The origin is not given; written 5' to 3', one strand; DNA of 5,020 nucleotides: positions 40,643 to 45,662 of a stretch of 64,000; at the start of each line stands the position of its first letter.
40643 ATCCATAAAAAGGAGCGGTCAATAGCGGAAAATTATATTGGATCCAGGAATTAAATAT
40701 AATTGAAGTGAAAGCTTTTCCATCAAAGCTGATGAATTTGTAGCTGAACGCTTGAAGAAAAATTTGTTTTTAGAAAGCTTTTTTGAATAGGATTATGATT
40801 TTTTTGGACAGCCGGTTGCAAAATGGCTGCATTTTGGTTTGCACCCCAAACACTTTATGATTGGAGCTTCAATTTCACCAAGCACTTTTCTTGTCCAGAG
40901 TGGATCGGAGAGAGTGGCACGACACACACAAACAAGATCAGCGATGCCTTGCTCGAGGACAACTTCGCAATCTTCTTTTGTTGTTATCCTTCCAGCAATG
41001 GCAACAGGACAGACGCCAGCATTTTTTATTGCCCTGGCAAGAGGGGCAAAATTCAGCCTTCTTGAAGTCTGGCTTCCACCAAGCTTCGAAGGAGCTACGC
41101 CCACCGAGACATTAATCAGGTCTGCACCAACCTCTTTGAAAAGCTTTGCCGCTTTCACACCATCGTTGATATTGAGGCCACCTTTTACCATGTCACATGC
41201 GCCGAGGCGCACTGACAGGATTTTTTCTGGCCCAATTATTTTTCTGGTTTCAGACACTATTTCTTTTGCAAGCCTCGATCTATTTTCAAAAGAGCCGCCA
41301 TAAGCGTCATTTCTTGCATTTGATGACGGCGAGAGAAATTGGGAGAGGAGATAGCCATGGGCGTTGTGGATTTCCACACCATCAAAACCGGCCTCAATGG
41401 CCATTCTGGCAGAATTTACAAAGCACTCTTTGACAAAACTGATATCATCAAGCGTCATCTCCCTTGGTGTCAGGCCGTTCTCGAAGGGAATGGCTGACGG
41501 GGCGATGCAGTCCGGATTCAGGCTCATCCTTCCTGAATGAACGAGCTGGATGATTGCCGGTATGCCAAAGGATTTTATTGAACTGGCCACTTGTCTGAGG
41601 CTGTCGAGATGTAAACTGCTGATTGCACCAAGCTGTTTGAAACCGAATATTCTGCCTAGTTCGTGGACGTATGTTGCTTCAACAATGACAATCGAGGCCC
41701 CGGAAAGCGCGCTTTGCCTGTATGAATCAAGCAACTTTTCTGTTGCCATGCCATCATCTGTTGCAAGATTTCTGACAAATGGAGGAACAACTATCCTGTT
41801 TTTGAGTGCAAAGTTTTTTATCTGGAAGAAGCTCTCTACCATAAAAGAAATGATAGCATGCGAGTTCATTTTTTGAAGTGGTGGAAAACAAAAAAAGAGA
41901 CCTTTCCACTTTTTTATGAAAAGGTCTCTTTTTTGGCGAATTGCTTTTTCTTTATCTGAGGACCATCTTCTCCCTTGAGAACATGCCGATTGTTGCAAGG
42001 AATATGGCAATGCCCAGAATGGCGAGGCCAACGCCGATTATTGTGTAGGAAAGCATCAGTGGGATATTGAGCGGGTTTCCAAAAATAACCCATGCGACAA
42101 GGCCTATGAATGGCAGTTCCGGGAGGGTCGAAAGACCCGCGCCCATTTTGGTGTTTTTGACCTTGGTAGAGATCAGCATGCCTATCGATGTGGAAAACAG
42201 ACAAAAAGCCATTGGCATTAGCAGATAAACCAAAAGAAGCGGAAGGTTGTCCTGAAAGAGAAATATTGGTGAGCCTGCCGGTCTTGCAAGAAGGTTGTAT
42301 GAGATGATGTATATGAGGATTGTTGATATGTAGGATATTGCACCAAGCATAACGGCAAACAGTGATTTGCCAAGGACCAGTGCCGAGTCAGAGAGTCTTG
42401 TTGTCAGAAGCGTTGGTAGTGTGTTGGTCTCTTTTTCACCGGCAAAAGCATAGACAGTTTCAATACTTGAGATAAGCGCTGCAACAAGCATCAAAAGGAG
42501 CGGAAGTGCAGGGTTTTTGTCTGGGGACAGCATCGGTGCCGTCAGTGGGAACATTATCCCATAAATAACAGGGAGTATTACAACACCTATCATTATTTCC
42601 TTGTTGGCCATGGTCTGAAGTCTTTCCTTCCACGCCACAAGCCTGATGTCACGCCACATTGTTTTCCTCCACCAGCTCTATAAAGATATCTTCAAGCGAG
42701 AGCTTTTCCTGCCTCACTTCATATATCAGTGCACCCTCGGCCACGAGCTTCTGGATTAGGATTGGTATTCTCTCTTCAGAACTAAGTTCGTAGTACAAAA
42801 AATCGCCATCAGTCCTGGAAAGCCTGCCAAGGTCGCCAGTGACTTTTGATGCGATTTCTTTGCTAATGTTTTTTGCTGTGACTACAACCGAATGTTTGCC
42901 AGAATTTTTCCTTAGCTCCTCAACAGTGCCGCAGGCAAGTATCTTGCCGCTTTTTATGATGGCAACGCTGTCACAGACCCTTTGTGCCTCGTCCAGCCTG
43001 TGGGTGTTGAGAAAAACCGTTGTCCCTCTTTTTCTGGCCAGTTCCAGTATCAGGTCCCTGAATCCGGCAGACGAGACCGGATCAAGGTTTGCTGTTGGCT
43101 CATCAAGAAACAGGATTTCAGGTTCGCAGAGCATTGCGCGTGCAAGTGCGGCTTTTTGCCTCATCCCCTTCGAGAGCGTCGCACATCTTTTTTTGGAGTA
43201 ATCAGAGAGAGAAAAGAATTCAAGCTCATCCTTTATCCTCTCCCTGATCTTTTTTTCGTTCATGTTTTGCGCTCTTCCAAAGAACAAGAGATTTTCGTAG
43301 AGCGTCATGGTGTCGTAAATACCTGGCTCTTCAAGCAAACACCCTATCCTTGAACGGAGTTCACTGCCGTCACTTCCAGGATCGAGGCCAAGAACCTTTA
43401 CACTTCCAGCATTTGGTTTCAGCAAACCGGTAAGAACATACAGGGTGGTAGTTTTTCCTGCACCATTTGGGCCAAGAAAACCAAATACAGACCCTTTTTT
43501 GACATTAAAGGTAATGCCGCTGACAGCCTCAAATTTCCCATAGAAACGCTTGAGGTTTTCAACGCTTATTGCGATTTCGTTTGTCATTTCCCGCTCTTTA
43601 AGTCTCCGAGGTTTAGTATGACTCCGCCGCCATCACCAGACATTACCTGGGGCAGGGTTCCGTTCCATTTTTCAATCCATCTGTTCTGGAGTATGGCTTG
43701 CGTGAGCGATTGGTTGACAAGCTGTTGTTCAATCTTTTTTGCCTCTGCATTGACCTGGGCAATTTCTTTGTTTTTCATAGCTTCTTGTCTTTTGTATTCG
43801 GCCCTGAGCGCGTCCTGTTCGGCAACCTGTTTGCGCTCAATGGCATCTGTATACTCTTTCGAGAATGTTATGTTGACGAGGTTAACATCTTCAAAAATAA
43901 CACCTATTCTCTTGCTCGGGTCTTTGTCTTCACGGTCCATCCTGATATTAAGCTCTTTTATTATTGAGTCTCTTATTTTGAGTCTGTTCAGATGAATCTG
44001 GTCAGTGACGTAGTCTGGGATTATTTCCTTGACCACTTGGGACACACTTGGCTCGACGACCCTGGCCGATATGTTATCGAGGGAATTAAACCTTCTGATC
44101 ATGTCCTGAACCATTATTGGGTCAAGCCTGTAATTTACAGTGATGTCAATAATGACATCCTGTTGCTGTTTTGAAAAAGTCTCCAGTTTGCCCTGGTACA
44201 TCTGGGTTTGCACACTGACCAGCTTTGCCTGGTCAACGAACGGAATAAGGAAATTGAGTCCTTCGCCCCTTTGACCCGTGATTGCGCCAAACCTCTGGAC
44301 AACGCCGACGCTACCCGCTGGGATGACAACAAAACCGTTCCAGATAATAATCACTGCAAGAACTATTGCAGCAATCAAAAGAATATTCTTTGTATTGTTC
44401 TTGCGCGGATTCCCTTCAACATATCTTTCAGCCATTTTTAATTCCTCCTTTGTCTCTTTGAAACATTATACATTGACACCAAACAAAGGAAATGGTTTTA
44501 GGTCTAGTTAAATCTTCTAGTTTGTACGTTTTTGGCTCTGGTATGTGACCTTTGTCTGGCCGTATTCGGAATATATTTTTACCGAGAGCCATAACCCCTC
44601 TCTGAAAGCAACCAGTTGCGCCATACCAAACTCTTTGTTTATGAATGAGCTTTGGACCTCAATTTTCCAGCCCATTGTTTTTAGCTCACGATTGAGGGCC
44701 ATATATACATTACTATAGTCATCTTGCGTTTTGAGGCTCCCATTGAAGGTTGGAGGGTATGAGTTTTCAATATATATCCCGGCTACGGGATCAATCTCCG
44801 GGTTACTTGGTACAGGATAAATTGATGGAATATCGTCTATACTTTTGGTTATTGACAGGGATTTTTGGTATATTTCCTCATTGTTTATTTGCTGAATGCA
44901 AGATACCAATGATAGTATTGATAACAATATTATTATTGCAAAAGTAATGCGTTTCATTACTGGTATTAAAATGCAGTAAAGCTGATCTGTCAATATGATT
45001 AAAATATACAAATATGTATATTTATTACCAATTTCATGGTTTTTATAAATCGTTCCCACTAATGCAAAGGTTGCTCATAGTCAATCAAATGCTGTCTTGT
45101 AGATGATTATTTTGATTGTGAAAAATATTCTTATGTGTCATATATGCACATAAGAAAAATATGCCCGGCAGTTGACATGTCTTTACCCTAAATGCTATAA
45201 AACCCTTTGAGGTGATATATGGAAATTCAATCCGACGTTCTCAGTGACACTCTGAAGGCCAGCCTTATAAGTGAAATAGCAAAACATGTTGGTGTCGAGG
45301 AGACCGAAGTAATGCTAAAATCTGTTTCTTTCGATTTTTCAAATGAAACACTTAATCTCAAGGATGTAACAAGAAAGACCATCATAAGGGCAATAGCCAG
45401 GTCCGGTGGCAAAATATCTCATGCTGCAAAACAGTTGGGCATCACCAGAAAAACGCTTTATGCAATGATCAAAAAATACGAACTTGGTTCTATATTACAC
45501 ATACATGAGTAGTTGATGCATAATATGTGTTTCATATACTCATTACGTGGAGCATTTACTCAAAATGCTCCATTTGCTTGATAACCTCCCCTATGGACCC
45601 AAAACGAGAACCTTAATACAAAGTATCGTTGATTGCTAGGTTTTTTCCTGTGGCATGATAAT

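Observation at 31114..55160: Pair of paralogous giant extracellular-protein genes with conserved leaders and an adjacent Fis-like regulator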

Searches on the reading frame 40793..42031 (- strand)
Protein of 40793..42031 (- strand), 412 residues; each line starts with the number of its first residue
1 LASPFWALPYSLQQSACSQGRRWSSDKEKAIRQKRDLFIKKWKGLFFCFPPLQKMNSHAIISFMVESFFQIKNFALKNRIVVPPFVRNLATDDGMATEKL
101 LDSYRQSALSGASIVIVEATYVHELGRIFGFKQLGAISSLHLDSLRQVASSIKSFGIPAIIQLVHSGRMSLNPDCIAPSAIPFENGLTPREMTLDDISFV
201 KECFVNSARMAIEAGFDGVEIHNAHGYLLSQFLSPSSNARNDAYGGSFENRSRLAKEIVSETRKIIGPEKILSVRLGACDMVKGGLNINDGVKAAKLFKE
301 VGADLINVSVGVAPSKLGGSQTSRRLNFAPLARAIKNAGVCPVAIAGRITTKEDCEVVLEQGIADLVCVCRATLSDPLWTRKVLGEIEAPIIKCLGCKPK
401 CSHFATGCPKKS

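Call 14: search_protein_families(library=pfam, proteins=[window:40793-42031:-], max_evalue=0.001)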
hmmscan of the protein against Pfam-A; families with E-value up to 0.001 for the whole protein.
window:40793-42031:- (412 aa): 1 family
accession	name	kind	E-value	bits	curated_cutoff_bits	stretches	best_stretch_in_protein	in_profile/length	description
PF00724.26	Oxidored_FMN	-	7.4e-55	187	27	1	69-384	6-336/342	NADH:flavin oxidoreductase / NADH oxidase family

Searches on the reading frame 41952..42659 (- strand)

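Call 14: search_protein_families(library=pfam, proteins=[window:41952-42659:-], max_evalue=0.001)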
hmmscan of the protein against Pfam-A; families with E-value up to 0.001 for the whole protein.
window:41952-42659:- (235 aa): 3 families
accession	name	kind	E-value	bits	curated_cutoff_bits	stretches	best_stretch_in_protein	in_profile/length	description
PF01061.29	ABC2_membrane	-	4.1e-08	33.4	26.9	1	5-184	3-173/211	ABC-2 type transporter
PF12698.13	ABC2_membrane_3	-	4e-07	29.9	31.6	1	53-189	166-287/347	ABC-2 family transporter protein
PF12679.13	ABC2_membrane_2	-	9.9e-06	25.4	27.2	1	57-173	75-184/283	ABC-2 family transporter protein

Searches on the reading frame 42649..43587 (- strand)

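Call 14: search_protein_families(library=pfam, proteins=[window:42649-43587:-], max_evalue=0.001)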
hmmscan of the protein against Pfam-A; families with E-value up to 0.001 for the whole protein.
window:42649-43587:- (312 aa): 3 families
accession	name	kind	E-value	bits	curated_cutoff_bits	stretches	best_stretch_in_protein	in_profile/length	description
PF00005.33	ABC_tran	-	5.9e-31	108.3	25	1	23-166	2-137/137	ABC transporter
PF13304.12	AAA_21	-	4.3e-12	47.2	27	1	121-196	221-298/304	AAA domain, putative AbiEii toxin, Type IV TA system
PF13732.12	DrrA1-3_C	-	4.7e-09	37.3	27.4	1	220-306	1-81/81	ATP-binding protein DrrA1-3-like, C-terminal domain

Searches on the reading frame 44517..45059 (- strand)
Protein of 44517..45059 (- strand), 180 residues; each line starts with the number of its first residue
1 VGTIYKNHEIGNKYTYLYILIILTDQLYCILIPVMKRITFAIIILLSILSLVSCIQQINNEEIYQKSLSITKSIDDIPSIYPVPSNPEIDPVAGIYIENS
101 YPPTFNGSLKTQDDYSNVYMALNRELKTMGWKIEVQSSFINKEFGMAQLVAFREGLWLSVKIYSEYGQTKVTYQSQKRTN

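Call 14: search_protein_families(library=pfam, proteins=[window:44517-45059:-], max_evalue=0.001)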
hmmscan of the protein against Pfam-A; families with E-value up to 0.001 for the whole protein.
window:44517-45059:- (180 aa): 0 families

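Call 30: search_protein_families(library=ncbifam, proteins=[window:44517-45059:-], max_evalue=0.01)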
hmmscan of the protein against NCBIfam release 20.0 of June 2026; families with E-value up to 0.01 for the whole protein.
window:44517-45059:- (180 aa): 1 family
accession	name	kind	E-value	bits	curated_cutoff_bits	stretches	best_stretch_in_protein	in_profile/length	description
NF004447.0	PRK05777.2-5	equivalog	0.0075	15.4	547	1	19-74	11-65/458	NADH-quinone oxidoreductase subunit NuoN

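Call 76: search_protein_families(library=pfam, proteins=[window:44517-45059:-], max_evalue=1)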
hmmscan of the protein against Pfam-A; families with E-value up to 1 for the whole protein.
window:44517-45059:- (180 aa): 0 families

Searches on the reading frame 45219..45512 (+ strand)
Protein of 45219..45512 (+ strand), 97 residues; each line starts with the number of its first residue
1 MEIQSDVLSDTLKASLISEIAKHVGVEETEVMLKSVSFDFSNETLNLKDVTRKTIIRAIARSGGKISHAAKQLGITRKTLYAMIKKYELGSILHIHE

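Call 14: search_protein_families(library=pfam, proteins=[window:45219-45512:+], max_evalue=0.001)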
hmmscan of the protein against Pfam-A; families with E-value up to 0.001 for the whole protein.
window:45219-45512:+ (97 aa): 5 families
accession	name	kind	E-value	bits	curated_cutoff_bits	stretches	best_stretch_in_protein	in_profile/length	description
PF02954.25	HTH_8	-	1e-11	44.8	22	1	48-87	3-42/42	Bacterial regulatory protein, Fis family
PF13518.12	HTH_28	-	3.4e-08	33.9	25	1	52-91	2-40/52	Helix-turn-helix domain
PF13384.12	HTH_23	-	4e-07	30.1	24.6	1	48-88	3-43/50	Homeodomain-like domain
PF13551.12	HTH_29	-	4.4e-06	27.1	28.1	1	52-92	1-41/64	Winged helix-turn helix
PF01527.26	HTH_Tnp_1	-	0.00015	22.4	24.1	1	53-90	10-49/75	Transposase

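Call 30: search_protein_families(library=ncbifam, proteins=[window:45219-45512:+], max_evalue=0.01)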
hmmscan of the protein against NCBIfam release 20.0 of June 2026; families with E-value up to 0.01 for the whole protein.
window:45219-45512:+ (97 aa): 11 families
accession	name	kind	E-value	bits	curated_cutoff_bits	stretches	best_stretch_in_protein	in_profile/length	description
TIGR02915.1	PEP_resp_reg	equivalog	5.1e-09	35.5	502.6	1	26-89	377-444/445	PEP-CTERM-box response regulator transcription factor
NF008485.2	PRK11388.1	equivalog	1.3e-07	30.4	551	1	40-89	588-637/643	dihydroxyacetone kinase operon transcriptional regulator DhaR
NF007689.0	PRK10365.1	equivalog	8.4e-07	28.1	760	1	36-84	391-439/441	sigma-54-dependent response regulator transcription factor ZraR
NF041552.1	TF_PrdR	equivalog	1.8e-05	23.3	795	1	26-88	518-577/577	sigma-54 dependent transcriptional regulator PrdR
NF041946.1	LuxO_transreg_Vib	equivalog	4.4e-05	22.5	800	1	3-88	371-461/463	quorum-sensing sigma-54 dependent transcriptional regulator LuxO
TIGR01764.1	excise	domain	0.00013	22.3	28.8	1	67-91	5-29/49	excisionase family DNA-binding protein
NF041906.1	V4R_TF_MobR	exception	0.00018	20.1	999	1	36-87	492-544/544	phenol degradation transcriptional regulator MobR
NF047793.1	ResRegPgtA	equivalog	0.00042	19.2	650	1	47-89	366-408/414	two-component system response regulator PgtA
NF050807.1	TransRegFlbDCaul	equivalog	0.0017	17.3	750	1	34-88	387-439/454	sigma-54-dependent transcriptional regulator FlbD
NF033577.2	transpos_IS481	equivalog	0.0026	17.4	224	1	52-88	2-38/284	IS481 family transposase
TIGR00637.1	ModE_repress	subfamily_domain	0.0028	17.7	98.5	1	51-88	5-41/100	ModE molybdate transport repressor domain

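Call 62: find_homologous_proteins(query=window:45219-45512:+, max_evalue=0.001)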
Query window:45219-45512:+ (97 aa): 17 proteins with E <= 0.001 among 17 candidates.
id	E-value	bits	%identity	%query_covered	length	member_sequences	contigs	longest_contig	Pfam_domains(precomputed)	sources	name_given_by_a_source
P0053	2.3e-52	192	99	100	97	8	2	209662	PF13384.13,PF13551.13,PF02954.26,PF13518.13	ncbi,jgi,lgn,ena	jgi:transcriptional regulator of acetoin/glycerol metabolism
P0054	4.5e-47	175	92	100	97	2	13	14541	PF13384.13,PF13551.13,PF02954.26,PF13518.13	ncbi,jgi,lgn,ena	-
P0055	4.6e-34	134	66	100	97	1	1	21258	PF13384.13,PF13551.13,PF02954.26,PF13518.13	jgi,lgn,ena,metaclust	metaclust:\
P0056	6.8e-33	130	64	100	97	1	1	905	PF13384.13,PF02954.26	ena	-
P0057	3.1e-31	125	64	100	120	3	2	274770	PF12728.14,PF13384.13,PF13551.13,PF02954.26,PF13518.13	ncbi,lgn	-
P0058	5.1e-30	121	60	100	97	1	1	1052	PF02954.26,PF13518.13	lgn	-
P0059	4.6e-29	118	60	100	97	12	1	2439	PF02954.26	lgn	-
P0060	4.0e-26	109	55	100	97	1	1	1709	PF02954.26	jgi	jgi:transcriptional regulator of acetoin/glycerol metabolism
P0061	6.0e-26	108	59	100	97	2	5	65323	PF02954.26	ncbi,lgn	-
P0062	1.8e-25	107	70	81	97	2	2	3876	PF02954.26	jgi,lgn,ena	jgi:transcriptional regulator of acetoin/glycerol metabolism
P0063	2.2e-25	106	57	100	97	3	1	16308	PF02954.26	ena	-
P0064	3.4e-25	106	58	100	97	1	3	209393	PF02954.26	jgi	jgi:transcriptional regulator of acetoin/glycerol metabolism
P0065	1.2e-24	104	58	100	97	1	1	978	PF02954.26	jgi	jgi:transcriptional regulator of acetoin/glycerol metabolism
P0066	2.5e-24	103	57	100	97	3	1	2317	PF02954.26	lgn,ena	-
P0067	2.8e-24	103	55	100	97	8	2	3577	PF02954.26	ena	-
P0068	5.2e-24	102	54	100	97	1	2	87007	PF02954.26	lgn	-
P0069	2.0e-23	100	54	100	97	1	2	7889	PF02954.26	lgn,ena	-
